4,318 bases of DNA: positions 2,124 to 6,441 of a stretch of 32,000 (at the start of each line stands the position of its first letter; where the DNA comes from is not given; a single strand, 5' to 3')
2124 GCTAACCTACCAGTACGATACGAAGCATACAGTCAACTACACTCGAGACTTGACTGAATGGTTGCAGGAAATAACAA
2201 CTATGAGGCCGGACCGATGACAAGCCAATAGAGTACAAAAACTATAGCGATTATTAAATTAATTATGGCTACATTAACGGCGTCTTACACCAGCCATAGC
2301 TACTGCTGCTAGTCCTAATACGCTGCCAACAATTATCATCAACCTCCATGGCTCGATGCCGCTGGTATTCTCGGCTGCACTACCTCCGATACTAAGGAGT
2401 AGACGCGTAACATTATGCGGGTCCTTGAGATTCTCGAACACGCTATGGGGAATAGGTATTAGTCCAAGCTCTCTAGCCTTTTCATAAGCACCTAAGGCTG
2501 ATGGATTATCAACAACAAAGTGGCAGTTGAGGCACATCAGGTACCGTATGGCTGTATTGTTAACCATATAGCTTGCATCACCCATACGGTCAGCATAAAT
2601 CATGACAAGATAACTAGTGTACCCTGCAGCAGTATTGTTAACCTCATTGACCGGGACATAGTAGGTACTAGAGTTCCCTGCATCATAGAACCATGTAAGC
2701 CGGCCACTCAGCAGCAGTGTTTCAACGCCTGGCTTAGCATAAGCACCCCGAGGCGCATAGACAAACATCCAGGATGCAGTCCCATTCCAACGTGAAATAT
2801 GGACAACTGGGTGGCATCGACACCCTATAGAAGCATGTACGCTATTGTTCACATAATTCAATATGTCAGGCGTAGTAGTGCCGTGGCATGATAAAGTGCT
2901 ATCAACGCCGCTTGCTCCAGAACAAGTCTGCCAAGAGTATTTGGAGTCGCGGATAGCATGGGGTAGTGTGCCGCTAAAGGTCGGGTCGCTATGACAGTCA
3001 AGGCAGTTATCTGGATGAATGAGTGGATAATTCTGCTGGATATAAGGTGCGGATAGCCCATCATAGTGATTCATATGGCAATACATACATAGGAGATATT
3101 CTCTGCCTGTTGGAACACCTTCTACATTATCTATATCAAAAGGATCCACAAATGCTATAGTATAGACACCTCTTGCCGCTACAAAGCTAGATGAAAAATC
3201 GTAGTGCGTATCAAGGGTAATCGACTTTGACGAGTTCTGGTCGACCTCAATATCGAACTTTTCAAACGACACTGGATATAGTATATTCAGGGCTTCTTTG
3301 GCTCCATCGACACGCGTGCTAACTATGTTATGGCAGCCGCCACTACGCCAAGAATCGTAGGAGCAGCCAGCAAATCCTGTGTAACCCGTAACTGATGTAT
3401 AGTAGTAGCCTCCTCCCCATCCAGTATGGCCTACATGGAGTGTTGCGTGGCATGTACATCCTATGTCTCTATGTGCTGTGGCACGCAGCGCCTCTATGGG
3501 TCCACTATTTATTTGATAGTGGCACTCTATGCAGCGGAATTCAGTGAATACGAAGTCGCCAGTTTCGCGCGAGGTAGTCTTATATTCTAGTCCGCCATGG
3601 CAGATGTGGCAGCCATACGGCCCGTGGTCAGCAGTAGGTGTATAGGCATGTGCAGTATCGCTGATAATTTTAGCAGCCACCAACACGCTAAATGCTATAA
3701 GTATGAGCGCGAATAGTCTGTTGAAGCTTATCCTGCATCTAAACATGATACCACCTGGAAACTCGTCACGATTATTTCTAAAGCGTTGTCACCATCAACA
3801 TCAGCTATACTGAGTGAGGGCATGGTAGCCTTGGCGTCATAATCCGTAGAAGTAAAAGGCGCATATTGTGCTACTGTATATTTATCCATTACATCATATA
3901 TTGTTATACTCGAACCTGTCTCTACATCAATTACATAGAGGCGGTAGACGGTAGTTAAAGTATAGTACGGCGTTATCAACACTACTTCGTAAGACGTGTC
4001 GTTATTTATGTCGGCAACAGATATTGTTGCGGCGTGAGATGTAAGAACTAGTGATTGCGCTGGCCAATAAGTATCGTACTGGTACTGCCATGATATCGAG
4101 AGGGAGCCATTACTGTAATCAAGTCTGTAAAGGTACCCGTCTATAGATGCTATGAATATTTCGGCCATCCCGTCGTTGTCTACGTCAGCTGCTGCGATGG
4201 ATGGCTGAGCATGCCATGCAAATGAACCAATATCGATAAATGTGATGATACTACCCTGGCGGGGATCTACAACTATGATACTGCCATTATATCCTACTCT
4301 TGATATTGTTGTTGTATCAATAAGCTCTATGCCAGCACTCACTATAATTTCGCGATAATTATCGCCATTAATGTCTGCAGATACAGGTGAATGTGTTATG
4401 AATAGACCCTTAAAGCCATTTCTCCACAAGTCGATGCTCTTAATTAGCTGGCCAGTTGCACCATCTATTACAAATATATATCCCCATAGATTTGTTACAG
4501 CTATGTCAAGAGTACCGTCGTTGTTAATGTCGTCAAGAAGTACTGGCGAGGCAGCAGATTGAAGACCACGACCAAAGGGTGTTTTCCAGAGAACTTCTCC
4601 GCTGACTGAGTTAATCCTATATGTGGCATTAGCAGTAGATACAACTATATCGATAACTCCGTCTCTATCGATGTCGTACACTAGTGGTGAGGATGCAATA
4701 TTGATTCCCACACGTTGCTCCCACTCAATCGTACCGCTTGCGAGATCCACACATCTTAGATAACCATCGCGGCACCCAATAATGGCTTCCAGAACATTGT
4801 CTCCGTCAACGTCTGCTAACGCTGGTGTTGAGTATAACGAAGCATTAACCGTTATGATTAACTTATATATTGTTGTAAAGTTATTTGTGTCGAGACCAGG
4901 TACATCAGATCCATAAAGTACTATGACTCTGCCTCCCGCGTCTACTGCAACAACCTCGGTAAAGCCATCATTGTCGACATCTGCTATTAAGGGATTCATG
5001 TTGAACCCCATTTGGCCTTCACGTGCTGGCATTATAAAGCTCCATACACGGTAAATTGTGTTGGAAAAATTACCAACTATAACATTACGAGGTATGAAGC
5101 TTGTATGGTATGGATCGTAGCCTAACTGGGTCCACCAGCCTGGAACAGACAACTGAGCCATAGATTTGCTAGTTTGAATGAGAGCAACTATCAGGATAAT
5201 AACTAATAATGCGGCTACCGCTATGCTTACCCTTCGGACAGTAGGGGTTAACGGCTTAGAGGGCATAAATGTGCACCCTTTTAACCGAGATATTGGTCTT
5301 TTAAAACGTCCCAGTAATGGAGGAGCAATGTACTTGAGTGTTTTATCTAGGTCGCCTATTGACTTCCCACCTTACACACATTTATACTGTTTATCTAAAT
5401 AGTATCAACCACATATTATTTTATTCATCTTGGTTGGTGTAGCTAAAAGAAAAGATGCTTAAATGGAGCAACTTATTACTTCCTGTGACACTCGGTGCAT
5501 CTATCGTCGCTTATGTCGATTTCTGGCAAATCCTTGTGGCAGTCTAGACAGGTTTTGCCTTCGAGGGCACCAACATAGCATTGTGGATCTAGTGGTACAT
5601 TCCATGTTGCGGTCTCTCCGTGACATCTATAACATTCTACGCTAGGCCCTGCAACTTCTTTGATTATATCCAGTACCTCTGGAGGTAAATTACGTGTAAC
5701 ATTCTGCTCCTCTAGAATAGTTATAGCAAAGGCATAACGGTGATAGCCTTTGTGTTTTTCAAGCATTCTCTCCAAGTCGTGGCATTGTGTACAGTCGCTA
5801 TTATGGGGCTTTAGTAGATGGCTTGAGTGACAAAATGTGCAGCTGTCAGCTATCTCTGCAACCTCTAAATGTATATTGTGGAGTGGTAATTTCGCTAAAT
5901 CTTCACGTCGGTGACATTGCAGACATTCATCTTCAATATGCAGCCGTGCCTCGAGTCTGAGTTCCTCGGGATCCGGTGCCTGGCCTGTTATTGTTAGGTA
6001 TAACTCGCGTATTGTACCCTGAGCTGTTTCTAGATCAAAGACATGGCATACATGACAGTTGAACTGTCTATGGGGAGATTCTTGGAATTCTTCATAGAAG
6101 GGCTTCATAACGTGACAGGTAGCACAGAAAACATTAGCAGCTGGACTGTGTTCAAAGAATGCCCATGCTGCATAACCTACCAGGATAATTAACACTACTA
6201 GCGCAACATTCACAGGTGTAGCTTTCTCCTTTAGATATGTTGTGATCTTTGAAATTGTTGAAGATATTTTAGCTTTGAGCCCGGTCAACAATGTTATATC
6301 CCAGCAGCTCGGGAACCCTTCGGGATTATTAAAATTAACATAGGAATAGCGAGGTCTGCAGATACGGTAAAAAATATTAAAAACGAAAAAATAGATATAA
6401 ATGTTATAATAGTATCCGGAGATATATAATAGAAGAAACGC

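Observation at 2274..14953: Five-cytochrome, 32-CxxCH gene island with no terminal reductase: candidate archaeal extracellular electron-transfer system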

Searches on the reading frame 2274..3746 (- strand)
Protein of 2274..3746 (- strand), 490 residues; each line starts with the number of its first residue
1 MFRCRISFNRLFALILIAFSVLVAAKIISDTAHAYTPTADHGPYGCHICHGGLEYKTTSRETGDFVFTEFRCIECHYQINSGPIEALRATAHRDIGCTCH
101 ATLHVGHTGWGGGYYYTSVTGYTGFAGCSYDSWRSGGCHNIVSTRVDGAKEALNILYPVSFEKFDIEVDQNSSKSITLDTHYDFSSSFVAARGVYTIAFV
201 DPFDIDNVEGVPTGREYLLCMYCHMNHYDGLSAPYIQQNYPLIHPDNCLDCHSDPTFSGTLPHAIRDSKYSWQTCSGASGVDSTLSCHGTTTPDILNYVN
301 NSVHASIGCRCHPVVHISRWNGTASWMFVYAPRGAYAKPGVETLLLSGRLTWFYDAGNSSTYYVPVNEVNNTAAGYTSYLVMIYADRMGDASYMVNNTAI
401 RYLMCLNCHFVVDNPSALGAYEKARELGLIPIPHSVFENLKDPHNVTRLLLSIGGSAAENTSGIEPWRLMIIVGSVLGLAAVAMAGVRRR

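Call 4: search_protein_families(library=pfam, proteins=[window:2274-3746:-], max_evalue=0.1)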
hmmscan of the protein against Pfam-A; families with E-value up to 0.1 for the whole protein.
window:2274-3746:- (490 aa): 1 family
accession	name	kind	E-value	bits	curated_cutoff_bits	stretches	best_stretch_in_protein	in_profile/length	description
PF25414.1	zf-C2H2_Z280C_D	-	0.044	14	22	0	403-413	5-15/39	Z280C/D-like C2H2 zinc finger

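Call 6: find_encoding_contigs(protein=window:2274-3746:-, flank=10000, max_places=6)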
Protein window:2274-3746:- (490 aa): 1 contig read that carries it; 1 place shown.
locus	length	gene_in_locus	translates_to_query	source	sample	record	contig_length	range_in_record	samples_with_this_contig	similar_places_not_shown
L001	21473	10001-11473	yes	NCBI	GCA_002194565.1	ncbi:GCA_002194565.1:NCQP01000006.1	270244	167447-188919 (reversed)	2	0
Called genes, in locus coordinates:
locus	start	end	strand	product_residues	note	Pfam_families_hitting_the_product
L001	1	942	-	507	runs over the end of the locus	-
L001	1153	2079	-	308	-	-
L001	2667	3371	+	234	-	PF03264:Cytochrom_NNT (faint), PF14522:Cytochrome_C7 (faint), PF22678:Cytochrom_c_NrfB-like (faint), PF14537:Cytochrom_c3_2 (faint)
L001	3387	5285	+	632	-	-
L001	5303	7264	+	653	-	-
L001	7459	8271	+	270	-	PF14522:Cytochrome_C7 (faint)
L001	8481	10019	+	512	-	PF01839:FG-GAP (faint), PF13570:Beta-prop_ACSF4, PF15907:Itfg2 (faint), PF13360:PQQ_2 (weak), PF23727:Beta-prop_FAM234A_B (faint), PF25292:Beta-prop_CGLA (weak), PF13517:FG-GAP_3 (weak)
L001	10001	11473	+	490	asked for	-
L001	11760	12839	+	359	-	PF17396:DUF1611_N, PF07755:DUF1611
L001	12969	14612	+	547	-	PF00324:AA_permease, PF03845:Spore_permease, PF13520:AA_permease_2, PF01909:NTP_transf_2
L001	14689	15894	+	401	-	PF02746:MR_MLE_N, PF13378:MR_MLE_C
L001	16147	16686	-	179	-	-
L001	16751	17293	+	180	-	-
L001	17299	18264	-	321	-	PF23023:Anti-Pycsar_Apyc1, PF00753:Lactamase_B, PF12706:Lactamase_B_2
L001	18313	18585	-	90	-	PF14947:HTH_45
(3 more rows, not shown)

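Call 7: search_protein_families(library=ncbifam, proteins=[window:2274-3746:-], max_evalue=0.1)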
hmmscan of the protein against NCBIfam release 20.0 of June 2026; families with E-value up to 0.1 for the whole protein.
window:2274-3746:- (490 aa): 1 family
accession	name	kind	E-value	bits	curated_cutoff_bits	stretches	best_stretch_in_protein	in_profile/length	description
NF004541.0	PRK05888.2-2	equivalog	0.094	12.5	217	0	71-95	95-119/168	NADH-quinone oxidoreductase subunit NuoI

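Call 18: search_solved_structures(query=window:2274-3746:-, max_evalue=10, show_alignments=3)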
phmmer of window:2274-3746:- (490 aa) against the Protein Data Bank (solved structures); distinct sequences matched with E-value up to 10: 2.
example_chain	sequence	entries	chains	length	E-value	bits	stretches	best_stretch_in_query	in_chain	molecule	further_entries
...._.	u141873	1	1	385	1.7e-05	26.9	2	402-467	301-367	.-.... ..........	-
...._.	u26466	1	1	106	9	8.1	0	219-252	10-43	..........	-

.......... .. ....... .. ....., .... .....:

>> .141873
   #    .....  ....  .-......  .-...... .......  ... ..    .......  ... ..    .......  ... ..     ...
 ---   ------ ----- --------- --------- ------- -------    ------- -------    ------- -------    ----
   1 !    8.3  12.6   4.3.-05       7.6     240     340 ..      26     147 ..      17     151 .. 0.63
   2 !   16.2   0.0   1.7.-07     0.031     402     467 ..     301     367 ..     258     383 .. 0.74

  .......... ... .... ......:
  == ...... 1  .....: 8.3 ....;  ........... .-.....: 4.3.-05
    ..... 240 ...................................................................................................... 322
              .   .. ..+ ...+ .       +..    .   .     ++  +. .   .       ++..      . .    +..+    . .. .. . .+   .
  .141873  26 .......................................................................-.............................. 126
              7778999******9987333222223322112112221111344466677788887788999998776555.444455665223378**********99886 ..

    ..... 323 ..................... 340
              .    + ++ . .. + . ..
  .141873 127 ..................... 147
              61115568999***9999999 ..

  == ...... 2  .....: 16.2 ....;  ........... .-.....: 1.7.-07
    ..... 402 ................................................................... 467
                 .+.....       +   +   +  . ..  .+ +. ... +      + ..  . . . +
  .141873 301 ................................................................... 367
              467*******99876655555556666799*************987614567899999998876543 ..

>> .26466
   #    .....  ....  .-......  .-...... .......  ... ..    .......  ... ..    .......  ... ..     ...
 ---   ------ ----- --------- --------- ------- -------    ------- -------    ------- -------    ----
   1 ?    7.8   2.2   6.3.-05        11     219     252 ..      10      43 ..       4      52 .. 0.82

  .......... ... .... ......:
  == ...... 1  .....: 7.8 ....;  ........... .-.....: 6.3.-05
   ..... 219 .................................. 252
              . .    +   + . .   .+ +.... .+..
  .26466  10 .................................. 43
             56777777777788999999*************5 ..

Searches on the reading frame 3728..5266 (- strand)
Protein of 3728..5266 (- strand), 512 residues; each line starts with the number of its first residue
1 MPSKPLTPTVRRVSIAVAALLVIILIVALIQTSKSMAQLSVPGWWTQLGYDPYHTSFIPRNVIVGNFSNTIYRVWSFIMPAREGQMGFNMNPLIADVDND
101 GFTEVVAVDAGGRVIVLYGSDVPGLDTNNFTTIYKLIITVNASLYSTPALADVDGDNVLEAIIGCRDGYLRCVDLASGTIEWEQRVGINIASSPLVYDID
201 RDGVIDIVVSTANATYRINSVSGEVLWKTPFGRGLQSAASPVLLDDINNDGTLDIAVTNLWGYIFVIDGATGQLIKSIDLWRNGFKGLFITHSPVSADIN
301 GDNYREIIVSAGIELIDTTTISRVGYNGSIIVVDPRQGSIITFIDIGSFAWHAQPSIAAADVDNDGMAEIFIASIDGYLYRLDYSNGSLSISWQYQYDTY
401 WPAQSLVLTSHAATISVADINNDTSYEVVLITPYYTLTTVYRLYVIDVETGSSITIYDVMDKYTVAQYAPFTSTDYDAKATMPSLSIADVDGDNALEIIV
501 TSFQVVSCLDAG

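Call 4: search_protein_families(library=pfam, proteins=[window:3728-5266:-], max_evalue=0.1)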
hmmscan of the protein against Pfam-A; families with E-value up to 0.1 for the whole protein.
window:3728-5266:- (512 aa): 10 families
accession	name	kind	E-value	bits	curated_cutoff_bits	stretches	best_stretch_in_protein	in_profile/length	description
PF13517.12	FG-GAP_3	-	3.5e-23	82.4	26.9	5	361-427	1-58/61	FG-GAP-like repeat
PF01839.29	FG-GAP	-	1.7e-20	72.9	22.1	3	293-329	4-33/37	FG-GAP repeat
PF13570.13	Beta-prop_ACSF4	-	4.1e-16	59.7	133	2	138-282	171-302/329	Beta-alanine-activating enzyme, beta-propeller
PF25292.1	Beta-prop_CGLA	-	1.4e-12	48.2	26.8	1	326-411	7-84/316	Lambda-carrageenase beta-propeller domain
PF23727.1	Beta-prop_FAM234A_B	-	6.2e-08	32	26.4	1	207-259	94-148/467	FAM234A/B beta-propeller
PF13360.13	PQQ_2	-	1.1e-07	32.3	27.6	1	165-388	40-228/233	Outer membrane protein assembly factor BamB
PF15907.11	Itfg2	-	2.1e-06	27.7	27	0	356-430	19-93/330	Integrin-alpha FG-GAP repeat-containing protein 2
PF21348.3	RGL11_C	-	3.6e-05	23.2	27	0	177-216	69-113/490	Rhamnogalacturonan lyase family 11, C-terminal domain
PF14783.12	BBS2_Mid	-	0.032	14.8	27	0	356-377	1-22/108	Ciliary BBSome complex subunit 2, middle region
PF01011.28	PQQ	-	0.091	11.9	26.7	0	162-200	552-590/595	Glucose/ethanol/alcohol dehydrogenase, beta-propeller domain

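Call 7: search_protein_families(library=ncbifam, proteins=[window:3728-5266:-], max_evalue=0.1)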
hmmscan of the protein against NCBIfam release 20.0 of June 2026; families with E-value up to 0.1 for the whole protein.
window:3728-5266:- (512 aa): 7 families
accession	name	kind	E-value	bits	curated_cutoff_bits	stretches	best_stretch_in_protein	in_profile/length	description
NF052323.1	T9SSA_dep_M6i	equivalog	2.7e-08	32.2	600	1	166-275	760-874/1043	T9SS-dependent M6-like inactivated metalloprotease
TIGR03300.1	assembly_YfgL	equivalog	4.7e-07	28.8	285.2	1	161-231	193-269/377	outer membrane protein assembly factor BamB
TIGR03075.1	PQQ_enz_alc_DH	subfamily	1.4e-05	23.9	480.05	0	326-409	270-358/530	PQQ-dependent dehydrogenase, methanol/ethanol family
NF008351.0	PRK11138.1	equivalog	9.3e-05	21.1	423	1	162-229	124-186/394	outer membrane protein assembly factor BamB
TIGR03074.1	PQQ_membr_DH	subfamily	0.00065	17.6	832.65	1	162-212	715-764/783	membrane-bound PQQ-dependent dehydrogenase, glucose/quinate/shikimate family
TIGR04528.1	acido_non_PQQ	subfamily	0.005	15.6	650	0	167-216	442-489/493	acido-empty-quinoprotein group A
NF038015.2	AztD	exception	0.08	11.6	400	0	329-422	236-325/356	zinc metallochaperone AztD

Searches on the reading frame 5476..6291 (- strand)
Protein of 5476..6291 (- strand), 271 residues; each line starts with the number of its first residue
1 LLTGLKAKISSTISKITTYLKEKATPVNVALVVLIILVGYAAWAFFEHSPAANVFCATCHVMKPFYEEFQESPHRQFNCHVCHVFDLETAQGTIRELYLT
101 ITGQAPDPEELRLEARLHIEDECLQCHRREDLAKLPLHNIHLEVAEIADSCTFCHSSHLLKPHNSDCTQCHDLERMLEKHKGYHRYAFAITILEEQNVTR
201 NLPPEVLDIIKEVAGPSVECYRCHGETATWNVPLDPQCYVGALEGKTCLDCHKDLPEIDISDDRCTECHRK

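Call 4: search_protein_families(library=pfam, proteins=[window:5476-6291:-], max_evalue=0.1)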
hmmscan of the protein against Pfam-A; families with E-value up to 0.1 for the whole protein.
window:5476-6291:- (271 aa): 5 families
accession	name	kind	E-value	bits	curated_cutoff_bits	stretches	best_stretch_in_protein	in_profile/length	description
PF14522.11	Cytochrome_C7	-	1.2e-09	38.3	24.8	2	215-270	11-67/67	Cytochrome c7 and related cytochrome c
PF03264.19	Cytochrom_NNT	-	3e-05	24.3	24.1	1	29-155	9-164/174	NapC/NirT cytochrome c family, N-terminal region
PF14537.11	Cytochrom_c3_2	-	0.0002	22.2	25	0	118-172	24-79/79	Cytochrome c3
PF22113.1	Mtrc-MtrF_II-IV_dom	-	0.00023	21.2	30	0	149-255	7-130/176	Outer membrane cytochrome MtrC/MtrF-like, domains II/IV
PF02085.21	Cytochrom_CIII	-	0.00064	20.5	22.9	1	68-131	22-86/101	Class III cytochrome C family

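Call 7: search_protein_families(library=ncbifam, proteins=[window:5476-6291:-], max_evalue=0.1)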
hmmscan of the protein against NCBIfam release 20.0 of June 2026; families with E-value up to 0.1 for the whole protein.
window:5476-6291:- (271 aa): 7 families
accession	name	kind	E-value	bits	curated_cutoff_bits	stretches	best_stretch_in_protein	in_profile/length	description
TIGR03153.1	cytochr_NrfH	equivalog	3.4e-13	49.8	134.2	1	31-157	4-135/138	cytochrome c nitrite reductase small subunit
TIGR04257.1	nanowire_3heme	domain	2.2e-05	24.5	40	2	112-171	14-74/75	c(7)-type cytochrome triheme domain-containing protein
NF011606.0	PRK15032.1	equivalog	0.0016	17.6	455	1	30-83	19-81/390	pentaheme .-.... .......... TorC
NF040943.1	cytoc3_ExtM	equivalog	0.0027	16.1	800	1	55-130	147-217/599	selenite/tellurite reduction operon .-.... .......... ExtM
TIGR02162.1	torC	equivalog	0.0035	16.7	478.2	1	26-108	13-111/387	pentaheme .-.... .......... TorC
TIGR02161.1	napC_nirT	subfamily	0.057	13.3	310.6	0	23-110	9-114/185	periplasmic nitrate (or nitrite) reductase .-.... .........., NapC/NirT family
NF007906.0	PRK10617.1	equivalog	0.07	12.9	349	0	25-79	20-87/200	cytochrome c-type protein NapC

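Call 47: search_solved_structures(query=window:5476-6291:-, max_evalue=0.1, show_alignments=2)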
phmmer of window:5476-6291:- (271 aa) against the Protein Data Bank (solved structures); distinct sequences matched with E-value up to 0.1: 5.
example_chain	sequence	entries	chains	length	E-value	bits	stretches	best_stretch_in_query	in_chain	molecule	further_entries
2j7a_C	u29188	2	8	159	0.00013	25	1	37-156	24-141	CYTOCHROME C QUINOL DEHYDROGENASE NRFH | NAPC/NIRT CYTOCHROME C FAMILY PROTEIN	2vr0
4lmh_A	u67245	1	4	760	0.0022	21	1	122-270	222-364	Extracellular iron oxide respiratory system surface decaheme cytochrome c component OmcA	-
3ov0_A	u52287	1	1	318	0.0032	20.4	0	218-270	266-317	Cytochrome c family protein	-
6i5b_A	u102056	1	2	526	0.0032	20.4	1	102-184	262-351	Uncharacterized protein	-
3ouq_A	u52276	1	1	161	0.0071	19.3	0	119-171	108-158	Cytochrome c family protein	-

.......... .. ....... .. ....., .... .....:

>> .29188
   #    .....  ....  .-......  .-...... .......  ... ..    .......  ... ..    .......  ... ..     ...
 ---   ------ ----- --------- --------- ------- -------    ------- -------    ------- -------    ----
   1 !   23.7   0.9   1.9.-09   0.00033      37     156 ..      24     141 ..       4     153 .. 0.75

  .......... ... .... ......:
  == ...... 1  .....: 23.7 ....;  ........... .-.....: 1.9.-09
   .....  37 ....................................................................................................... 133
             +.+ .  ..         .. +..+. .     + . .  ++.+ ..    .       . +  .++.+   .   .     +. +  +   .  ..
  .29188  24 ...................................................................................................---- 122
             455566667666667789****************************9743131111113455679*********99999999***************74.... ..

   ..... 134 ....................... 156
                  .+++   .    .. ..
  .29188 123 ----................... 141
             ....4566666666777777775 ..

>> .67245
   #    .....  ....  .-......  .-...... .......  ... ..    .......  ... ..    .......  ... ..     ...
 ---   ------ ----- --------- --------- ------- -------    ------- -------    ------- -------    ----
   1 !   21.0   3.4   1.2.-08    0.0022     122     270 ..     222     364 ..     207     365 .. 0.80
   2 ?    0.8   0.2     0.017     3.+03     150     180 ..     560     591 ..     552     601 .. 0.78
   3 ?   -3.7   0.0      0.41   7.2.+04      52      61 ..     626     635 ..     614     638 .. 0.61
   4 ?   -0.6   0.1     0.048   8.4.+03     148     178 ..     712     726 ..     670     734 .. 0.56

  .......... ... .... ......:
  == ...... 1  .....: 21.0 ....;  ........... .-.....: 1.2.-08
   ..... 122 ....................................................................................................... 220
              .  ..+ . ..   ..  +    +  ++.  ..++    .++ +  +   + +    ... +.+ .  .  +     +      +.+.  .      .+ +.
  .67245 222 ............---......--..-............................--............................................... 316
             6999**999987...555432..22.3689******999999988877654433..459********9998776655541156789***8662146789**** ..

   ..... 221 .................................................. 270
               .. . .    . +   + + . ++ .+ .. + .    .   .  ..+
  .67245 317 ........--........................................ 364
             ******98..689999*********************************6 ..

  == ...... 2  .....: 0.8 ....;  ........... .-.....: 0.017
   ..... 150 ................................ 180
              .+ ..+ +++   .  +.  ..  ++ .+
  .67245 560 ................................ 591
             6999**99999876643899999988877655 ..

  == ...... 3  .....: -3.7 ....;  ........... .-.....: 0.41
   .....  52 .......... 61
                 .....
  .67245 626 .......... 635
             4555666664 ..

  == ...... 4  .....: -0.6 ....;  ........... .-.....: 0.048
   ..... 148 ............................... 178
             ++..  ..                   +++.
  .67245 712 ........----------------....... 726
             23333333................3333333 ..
